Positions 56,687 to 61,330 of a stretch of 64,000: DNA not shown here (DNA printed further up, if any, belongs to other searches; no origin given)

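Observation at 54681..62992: Complete Wadjet-type SMC defence operon (jetABCD) with a WYL regulator fused to its 3' end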

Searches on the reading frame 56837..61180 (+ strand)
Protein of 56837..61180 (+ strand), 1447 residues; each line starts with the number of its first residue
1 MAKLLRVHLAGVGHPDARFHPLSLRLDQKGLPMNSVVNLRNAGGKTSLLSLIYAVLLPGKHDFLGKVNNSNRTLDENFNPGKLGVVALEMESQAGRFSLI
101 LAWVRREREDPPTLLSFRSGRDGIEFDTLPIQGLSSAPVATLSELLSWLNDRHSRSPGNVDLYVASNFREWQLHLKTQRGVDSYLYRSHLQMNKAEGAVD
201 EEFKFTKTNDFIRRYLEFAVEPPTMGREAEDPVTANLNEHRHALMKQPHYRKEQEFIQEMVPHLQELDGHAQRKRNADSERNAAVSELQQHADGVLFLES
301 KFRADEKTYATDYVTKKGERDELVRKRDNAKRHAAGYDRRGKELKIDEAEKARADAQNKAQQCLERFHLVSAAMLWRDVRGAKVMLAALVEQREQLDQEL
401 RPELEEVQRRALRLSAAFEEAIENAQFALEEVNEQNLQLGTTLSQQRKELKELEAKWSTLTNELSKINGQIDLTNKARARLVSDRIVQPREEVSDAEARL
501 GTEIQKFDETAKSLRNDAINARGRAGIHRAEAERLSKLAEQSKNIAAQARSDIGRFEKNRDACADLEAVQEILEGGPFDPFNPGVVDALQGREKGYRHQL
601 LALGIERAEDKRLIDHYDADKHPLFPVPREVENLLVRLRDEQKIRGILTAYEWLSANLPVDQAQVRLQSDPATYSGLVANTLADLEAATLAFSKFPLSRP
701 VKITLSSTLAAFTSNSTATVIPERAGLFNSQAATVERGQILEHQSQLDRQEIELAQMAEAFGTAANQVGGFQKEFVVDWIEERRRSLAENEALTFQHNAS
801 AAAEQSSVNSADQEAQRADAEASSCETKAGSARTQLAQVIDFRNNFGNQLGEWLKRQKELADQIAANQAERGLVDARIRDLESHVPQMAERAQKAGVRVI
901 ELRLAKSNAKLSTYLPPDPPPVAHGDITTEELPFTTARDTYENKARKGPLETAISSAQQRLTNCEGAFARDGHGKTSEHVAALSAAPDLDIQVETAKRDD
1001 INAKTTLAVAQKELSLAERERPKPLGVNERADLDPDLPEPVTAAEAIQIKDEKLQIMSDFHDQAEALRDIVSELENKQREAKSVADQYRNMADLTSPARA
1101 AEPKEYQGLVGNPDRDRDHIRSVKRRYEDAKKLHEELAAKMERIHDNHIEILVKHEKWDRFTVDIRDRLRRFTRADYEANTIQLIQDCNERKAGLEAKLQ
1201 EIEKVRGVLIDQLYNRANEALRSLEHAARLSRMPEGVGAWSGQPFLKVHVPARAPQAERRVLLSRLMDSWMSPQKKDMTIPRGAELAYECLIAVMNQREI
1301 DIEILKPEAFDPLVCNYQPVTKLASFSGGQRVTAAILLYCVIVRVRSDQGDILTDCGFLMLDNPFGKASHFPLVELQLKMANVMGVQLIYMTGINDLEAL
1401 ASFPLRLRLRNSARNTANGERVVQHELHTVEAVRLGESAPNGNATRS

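Call 3: search_protein_families(library=pfam, proteins=[window:56837-61180:+], max_evalue=0.01)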
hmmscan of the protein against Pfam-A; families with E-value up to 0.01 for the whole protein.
window:56837-61180:+ (1447 aa): 0 families

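Call 4: search_protein_families(library=padloc, proteins=[window:56837-61180:+], max_evalue=0.01)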
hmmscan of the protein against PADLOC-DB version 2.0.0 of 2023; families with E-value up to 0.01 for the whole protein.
window:56837-61180:+ (1447 aa): 7 families
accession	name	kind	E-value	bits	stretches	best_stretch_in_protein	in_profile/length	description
PDLC00579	JetC3|JetC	-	1.2e-127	425.7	1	2-1427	3-1429/1453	DUF3584 domain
PDLC00578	JetC3|JetC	-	1.7e-100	335.5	1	1-1418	1-1428/1451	DUF3584 domain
PDLC00588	JetC3|JetC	-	5.2e-98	327.4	1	35-1414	54-1433/1484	DUF3584 domain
PDLC00589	JetC3|JetC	-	6.1e-72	240.9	1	28-1417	47-1439/1486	DUF3584 domain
PDLC00587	JetC3|JetC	-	5.6e-23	78.4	1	1216-1429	1256-1462/1478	DUF3584 domain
PDLC00582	JetC3|JetC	-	1.6e-12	44.1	1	171-915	166-913/1472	DUF3584 domain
PDLC00581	JetC3|JetC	-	4.8e-06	22.7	1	299-894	317-908/1473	DUF3584 domain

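Call 13: search_protein_families(library=ncbifam, proteins=[window:56837-61180:+], max_evalue=0.1)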
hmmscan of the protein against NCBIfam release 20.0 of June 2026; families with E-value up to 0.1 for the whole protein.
window:56837-61180:+ (1447 aa): 0 families

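Call 28: search_solved_structures(query=window:56837-61180:+, max_evalue=0.01)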
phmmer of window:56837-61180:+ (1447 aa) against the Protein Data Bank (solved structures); distinct sequences matched with E-value up to 0.01: 0.

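Call 59: search_dna_similar(query=window:56837-61180:+, collection=plasmids, mode=protein, max_rows=15)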
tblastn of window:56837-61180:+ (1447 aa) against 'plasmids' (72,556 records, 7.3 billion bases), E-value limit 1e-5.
Records with a match: 9; places in all: 12; records where one place covers at least 80% of the query: 0.
Best place of each record, by identity: <60% 9.
By first word of the organism name: Streptomyces 3; Polaromonas 1; Embleya 1; Rhodococcus 1; Microvirga 1; Salmonella 1; Escherichia 1.
By predicted mobility (MOB-suite, as given by PLSDB): non-mobilizable 6; mobilizable 3.
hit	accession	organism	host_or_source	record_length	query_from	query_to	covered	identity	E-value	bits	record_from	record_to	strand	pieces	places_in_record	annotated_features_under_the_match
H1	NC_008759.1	Polaromonas naphthalenivorans CJ2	-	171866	1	1419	69%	25.4%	1e-25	208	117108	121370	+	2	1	hypothetical protein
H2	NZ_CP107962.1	Streptomyces sp. NBC_00376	-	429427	1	1412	40%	31.1%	2e-29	215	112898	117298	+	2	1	hypothetical protein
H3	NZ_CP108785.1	Embleya sp. NBC_00888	-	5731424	1165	1424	18%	34.4%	6e-30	138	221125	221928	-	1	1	none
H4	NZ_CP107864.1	Streptomyces europaeiscabiei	-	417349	1149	1412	18%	33.8%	7e-31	141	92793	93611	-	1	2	hypothetical protein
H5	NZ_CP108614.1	Streptomyces sp. NBC_01166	-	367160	1179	1412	16%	36.2%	3e-32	145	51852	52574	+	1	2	hypothetical protein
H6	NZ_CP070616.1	Rhodococcus pseudokoreensis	cell culture,rhizosphere of apple ...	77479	1191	1413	15%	33.9%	4e-25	122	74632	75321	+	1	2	hypothetical protein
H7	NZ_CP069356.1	Microvirga sp. VF16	Vachellia farnesiana,Cell culture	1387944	1106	1396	20%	25.7%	2e-10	74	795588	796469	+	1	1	none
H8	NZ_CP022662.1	Salmonella enterica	Canis latrans,feces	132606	1199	1403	14%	30.1%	1e-15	91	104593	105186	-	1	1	hypothetical protein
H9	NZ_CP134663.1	Escherichia coli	Larus michahellis,bacteria,cloaca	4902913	1232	1403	12%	33.0%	1e-15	91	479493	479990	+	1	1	none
